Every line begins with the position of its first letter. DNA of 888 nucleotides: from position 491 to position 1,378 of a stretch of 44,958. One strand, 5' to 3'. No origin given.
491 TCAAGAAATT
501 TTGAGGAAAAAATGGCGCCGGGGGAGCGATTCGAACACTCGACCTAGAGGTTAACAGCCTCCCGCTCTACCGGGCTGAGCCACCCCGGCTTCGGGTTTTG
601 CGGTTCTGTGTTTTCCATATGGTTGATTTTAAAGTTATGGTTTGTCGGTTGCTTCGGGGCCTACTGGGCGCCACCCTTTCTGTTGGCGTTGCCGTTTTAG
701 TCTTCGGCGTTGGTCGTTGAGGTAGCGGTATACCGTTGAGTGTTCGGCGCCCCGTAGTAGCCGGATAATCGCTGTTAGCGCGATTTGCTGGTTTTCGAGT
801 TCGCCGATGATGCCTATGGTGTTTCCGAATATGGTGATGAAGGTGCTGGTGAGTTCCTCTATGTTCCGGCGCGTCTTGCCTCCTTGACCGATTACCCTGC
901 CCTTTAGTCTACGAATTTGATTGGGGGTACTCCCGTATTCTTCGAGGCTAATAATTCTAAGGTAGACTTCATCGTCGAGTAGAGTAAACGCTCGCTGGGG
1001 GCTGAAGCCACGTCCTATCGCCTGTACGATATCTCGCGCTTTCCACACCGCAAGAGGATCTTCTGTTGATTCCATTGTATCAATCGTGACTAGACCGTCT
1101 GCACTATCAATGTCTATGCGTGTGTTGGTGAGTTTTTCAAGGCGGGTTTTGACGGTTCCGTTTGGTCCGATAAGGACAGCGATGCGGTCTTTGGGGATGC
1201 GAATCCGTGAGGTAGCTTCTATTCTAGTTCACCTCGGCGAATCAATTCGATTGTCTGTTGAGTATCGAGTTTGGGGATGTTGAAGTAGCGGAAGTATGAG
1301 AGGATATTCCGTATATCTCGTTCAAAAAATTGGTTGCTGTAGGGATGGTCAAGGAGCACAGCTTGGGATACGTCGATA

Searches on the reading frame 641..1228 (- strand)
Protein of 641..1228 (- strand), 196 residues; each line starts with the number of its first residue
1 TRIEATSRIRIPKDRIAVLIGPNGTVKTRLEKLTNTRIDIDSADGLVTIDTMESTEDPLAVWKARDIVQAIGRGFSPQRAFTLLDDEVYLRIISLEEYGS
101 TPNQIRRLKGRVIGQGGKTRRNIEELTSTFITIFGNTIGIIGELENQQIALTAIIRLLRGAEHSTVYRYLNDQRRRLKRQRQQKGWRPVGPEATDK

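Call 66: find_related_loci(query=window:641-1228:-, collection=genome_contigs, flank=6000)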
Query window:641-1228:- (196 aa) in genome_contigs; peptide patterns used: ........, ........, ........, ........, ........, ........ (x = any residue, [..] = any of these).
151 stretches matched a pattern; 8 encode a relative of the query (tblastn E <= 1e-3); 8 distinct loci.
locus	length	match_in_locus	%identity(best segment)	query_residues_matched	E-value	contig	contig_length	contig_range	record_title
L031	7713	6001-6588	90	1-196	1e-117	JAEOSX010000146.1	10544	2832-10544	MAG: Candidatus Hermodarchaeota archaeon isolate YT_063 k127_28108365, whole genome shotgun sequence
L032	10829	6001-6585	88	1-195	8e-117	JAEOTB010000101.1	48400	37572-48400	MAG: Candidatus Hermodarchaeota archaeon isolate YT1_014 k127_61711963, whole genome shotgun sequence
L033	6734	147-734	86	1-196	5e-111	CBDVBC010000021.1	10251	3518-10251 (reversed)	MAG TPA_asm: Candidatus Hermodarchaeota archaeon isolate SRR22302347_concoct_51 genome assembly, contig: ERZ25073594.263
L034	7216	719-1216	51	8-171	9e-49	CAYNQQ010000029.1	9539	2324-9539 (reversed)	MAG TPA_asm: uncultured Candidatus Bathyarchaeia archaeon isolate SRP141559_co2_23 genome assembly, contig: NODE_562_len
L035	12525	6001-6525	42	9-192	6e-40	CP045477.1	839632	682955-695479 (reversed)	MAG: Candidatus Forterrea multitransposorum CG_2015-17_Forterrea_25_41 chromosome, complete genome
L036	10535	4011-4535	42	9-192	1e-39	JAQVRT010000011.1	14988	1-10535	MAG: Candidatus ainarchaeum sp. isolate STF1_257 NODE_10948_length_14988_cov_6.442366_Sandtown_F1, whole genome shotgun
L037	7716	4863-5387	38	9-192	2e-34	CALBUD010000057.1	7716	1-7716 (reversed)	MAG TPA_asm: Candidatus Diapherotrites archaeon isolate SRR7299214_bin.7_CONCOCT_v1.1_MAG genome assembly, contig: ERZ78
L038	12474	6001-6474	41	9-168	2e-33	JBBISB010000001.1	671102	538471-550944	MAG: Candidatus Iainarchaeum archaeon isolate FAS170219_bin_363 NODE_1_length_671102_cov_21.388244, whole genome shotgun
